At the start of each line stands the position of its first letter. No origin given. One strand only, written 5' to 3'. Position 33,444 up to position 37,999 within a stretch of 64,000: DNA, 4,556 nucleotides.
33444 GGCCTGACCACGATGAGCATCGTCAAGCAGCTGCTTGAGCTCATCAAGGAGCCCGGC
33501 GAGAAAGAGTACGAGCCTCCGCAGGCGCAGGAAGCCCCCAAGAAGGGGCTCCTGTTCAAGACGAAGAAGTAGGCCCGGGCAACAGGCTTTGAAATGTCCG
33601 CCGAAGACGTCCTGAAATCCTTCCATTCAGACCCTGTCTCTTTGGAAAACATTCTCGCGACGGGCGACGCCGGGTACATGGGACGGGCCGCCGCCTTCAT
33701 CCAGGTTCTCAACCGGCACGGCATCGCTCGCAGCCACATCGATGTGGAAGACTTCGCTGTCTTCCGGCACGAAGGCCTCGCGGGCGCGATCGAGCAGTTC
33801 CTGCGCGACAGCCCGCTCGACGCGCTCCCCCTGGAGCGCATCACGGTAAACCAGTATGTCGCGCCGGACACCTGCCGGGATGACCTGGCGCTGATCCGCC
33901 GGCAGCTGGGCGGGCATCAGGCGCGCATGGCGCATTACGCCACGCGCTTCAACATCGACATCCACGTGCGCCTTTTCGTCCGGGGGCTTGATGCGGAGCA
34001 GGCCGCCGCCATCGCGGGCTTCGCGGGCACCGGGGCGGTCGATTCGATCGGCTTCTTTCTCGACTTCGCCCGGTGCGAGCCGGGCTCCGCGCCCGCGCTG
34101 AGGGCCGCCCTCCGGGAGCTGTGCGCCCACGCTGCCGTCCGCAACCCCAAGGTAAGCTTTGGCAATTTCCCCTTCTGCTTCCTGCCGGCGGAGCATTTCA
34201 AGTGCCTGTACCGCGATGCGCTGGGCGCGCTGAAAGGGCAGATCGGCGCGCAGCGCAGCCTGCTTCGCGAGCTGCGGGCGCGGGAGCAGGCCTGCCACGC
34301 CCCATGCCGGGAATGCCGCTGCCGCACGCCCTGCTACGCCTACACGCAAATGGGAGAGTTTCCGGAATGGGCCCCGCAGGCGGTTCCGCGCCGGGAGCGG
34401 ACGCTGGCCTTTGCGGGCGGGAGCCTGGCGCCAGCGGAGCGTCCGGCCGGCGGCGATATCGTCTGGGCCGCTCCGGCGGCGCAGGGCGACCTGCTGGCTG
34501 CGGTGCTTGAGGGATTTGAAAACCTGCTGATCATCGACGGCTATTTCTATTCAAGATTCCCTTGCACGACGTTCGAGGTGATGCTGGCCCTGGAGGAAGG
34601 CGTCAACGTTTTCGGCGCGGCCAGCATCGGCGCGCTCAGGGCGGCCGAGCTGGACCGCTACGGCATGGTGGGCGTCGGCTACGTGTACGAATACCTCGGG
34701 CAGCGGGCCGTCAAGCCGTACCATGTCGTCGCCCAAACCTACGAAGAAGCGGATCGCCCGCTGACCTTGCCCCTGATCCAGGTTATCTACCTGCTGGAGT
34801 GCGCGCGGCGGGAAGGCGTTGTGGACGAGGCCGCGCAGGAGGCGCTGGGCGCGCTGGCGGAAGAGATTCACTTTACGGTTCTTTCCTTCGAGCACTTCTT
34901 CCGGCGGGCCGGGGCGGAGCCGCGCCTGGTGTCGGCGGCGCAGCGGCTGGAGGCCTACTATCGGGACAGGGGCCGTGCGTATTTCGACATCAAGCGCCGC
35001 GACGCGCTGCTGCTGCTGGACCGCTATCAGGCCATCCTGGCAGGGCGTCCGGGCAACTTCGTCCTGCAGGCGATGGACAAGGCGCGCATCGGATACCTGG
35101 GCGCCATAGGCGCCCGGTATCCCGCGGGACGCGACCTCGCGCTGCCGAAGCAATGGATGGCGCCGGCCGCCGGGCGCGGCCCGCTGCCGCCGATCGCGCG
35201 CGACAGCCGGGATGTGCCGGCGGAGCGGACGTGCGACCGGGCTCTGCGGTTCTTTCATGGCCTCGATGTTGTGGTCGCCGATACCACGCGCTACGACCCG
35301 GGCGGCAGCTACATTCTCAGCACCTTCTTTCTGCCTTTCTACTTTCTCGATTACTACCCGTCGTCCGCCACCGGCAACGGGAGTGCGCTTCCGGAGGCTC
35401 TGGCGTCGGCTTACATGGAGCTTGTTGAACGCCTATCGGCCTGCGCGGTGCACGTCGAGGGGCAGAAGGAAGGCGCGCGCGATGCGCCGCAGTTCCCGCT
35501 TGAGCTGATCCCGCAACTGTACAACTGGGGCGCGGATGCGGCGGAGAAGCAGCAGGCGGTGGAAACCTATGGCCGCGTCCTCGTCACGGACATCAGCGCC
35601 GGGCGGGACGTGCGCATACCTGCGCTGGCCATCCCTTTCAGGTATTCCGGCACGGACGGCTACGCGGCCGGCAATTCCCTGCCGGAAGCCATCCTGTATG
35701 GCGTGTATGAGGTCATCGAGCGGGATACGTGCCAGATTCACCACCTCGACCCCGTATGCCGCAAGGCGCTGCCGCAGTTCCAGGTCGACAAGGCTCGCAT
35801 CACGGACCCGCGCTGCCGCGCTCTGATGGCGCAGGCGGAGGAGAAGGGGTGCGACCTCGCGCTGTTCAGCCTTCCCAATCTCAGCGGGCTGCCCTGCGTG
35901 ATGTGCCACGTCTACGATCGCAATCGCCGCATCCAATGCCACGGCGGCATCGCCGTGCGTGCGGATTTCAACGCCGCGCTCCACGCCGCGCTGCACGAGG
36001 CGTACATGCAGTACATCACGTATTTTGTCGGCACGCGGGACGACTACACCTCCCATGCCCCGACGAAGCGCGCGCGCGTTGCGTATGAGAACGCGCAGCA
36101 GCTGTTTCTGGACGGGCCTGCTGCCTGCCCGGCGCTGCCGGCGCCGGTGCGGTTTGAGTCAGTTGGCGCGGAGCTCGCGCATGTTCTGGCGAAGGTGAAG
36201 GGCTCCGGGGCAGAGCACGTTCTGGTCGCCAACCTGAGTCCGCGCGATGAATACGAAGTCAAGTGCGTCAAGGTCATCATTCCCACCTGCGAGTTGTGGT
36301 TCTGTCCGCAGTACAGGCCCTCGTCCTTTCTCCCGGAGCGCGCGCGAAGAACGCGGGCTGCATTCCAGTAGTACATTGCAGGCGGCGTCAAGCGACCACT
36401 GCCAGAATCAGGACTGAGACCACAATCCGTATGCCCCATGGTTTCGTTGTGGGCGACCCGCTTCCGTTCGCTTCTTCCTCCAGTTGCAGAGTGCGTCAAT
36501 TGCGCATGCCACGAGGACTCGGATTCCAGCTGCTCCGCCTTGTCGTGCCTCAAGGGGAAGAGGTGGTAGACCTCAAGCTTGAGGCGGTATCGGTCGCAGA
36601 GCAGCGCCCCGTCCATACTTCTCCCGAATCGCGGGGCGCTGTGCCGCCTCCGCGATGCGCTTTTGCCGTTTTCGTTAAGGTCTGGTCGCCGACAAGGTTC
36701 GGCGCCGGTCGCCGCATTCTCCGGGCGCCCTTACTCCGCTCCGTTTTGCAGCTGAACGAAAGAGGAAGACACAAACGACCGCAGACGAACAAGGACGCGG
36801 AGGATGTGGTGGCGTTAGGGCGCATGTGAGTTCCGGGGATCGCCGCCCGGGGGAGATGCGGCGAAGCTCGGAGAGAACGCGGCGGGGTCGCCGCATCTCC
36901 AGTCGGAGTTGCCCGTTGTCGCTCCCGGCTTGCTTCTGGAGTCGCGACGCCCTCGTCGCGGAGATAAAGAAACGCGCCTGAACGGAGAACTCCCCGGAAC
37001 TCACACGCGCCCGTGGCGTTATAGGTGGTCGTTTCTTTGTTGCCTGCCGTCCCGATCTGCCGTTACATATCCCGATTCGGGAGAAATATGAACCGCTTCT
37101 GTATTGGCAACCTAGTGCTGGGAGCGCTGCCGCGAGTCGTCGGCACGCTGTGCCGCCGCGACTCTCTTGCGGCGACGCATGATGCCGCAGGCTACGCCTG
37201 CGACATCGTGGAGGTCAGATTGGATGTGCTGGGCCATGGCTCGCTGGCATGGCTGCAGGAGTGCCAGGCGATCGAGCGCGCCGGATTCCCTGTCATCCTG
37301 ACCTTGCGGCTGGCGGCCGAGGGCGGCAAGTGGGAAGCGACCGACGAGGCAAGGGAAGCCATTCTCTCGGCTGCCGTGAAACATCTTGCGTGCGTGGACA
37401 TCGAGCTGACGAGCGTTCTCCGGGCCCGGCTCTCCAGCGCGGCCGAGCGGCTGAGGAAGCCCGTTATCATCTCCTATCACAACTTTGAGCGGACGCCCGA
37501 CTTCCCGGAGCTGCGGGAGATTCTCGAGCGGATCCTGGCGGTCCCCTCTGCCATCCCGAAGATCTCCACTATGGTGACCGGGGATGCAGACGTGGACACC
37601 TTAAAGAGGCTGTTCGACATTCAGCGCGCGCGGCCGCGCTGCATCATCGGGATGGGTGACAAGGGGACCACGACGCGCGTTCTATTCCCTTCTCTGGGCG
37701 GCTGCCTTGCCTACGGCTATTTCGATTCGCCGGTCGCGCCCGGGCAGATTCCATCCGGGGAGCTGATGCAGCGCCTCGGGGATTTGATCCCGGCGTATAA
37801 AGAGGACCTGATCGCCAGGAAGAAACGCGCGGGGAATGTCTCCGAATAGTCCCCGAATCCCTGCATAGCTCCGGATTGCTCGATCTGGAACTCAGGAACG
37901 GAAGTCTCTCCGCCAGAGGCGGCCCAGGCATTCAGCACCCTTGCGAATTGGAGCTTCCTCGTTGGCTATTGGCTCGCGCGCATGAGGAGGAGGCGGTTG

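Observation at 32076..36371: FHA-MoxR AAA+ ATPase coupled to a tripartite (unknown N-domain)-TfuA-YcaO fusion protein: candidate backbone-modification system with no visible substrate gene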

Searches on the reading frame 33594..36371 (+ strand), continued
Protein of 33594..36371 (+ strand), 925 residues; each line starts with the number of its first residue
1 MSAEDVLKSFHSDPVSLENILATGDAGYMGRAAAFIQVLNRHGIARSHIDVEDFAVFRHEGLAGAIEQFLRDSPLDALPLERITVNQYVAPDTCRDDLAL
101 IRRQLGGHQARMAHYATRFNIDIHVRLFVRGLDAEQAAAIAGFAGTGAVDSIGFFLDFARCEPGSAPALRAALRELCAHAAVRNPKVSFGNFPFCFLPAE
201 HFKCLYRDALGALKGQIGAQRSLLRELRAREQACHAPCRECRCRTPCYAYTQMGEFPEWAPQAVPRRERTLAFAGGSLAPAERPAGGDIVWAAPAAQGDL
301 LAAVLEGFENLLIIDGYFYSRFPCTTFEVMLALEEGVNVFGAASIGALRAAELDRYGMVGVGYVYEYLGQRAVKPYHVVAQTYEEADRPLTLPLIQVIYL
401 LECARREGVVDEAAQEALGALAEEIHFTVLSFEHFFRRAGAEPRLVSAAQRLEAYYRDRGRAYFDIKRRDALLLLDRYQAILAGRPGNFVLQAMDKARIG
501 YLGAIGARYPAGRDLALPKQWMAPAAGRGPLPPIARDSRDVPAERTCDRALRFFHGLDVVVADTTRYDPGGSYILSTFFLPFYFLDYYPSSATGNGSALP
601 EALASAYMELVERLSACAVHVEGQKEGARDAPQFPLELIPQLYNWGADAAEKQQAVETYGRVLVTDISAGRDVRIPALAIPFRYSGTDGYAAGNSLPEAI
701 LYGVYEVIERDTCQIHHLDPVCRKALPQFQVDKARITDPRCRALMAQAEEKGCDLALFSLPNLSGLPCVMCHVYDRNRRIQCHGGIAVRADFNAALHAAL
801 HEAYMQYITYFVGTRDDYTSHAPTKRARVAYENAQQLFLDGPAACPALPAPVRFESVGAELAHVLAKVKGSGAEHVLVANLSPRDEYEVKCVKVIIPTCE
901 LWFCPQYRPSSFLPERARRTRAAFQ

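Call 91: find_encoding_contigs(protein=P0306, flank=10000, max_places=2)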
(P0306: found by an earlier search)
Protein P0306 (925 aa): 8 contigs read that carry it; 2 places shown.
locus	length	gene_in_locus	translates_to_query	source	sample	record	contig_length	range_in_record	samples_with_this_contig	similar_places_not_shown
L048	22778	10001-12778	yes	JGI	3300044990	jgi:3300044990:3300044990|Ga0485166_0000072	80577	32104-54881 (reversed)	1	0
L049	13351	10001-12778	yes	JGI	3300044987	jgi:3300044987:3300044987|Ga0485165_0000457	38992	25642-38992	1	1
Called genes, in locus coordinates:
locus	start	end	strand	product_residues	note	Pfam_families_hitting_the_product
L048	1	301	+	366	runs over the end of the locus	PF07991:KARI_N, PF01450:KARI_C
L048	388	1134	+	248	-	PF09976:TPR_21, PF13174:TPR_6 (faint), PF13428:TPR_14 (faint), PF13432:TPR_16 (faint), PF07719:TPR_2 (faint)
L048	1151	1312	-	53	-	PF02416:TatA_B_E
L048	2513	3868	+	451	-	-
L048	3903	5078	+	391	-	PF01841:Transglut_core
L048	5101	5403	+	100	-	PF27232:MJ1433_C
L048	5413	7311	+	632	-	PF13480:Acetyltransf_6, PF04616:Glyco_hydro_43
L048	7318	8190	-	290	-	-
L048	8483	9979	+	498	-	PF16697:Yop-YscD_cpl, PF00498:FHA, PF20030:bpMoxR, PF07726:AAA_3, PF07728:AAA_5, PF17863:AAA_lid_2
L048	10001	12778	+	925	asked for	PF07812:TfuA, PF02624:YcaO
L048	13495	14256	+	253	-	PF01487:DHquinase_I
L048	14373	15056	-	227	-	-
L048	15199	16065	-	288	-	PF08450:SGL, PF03088:Str_synth (faint)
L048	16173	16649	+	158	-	PF03974:Ecotin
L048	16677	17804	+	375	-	PF04055:Radical_SAM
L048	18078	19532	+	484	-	PF03446:NAD_binding_2, PF00393:6PGD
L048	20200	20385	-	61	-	-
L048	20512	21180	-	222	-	-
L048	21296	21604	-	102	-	-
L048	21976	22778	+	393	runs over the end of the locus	PF13243:SQHop_cyclase_C (faint)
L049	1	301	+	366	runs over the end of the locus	PF07991:KARI_N, PF01450:KARI_C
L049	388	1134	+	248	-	PF09976:TPR_21, PF13174:TPR_6 (faint), PF13428:TPR_14 (faint), PF13432:TPR_16 (faint), PF07719:TPR_2 (faint)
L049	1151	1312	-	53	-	PF02416:TatA_B_E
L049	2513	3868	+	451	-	-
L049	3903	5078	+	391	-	PF01841:Transglut_core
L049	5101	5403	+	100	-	PF27232:MJ1433_C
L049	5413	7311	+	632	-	PF13480:Acetyltransf_6, PF04616:Glyco_hydro_43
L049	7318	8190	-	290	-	-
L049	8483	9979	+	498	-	PF16697:Yop-YscD_cpl, PF00498:FHA, PF20030:bpMoxR, PF07726:AAA_3, PF07728:AAA_5, PF17863:AAA_lid_2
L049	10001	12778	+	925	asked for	PF07812:TfuA, PF02624:YcaO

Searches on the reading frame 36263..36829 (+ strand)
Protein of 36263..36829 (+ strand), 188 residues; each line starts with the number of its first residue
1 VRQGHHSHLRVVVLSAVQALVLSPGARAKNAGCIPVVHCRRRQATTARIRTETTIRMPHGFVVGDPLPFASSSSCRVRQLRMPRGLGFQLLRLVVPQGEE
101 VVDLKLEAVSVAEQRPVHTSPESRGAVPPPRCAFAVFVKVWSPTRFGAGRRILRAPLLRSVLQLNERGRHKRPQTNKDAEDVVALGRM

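Call 9: search_protein_families(library=pfam, proteins=[window:36263-36829:+], max_evalue=0.001)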
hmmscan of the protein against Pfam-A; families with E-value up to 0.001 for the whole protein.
window:36263-36829:+ (188 aa): 0 families

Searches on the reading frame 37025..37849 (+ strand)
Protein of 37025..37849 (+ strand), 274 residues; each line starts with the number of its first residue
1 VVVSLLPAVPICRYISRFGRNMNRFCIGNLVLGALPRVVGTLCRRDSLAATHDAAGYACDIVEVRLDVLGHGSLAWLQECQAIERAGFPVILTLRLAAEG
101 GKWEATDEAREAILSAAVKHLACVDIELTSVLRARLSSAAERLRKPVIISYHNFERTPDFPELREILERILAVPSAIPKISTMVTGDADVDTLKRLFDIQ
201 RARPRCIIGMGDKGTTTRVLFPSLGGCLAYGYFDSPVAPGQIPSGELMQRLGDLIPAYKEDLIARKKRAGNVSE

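Call 8: search_protein_families(library=pfam, proteins=[window:37025-37849:+], max_evalue=0.001)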
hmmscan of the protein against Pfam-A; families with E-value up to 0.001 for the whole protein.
window:37025-37849:+ (274 aa): 1 family
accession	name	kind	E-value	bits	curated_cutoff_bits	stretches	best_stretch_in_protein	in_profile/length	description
PF01487.21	DHquinase_I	-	2.1e-37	129.9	22.2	1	47-249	12-228/230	Type I 3-dehydroquinase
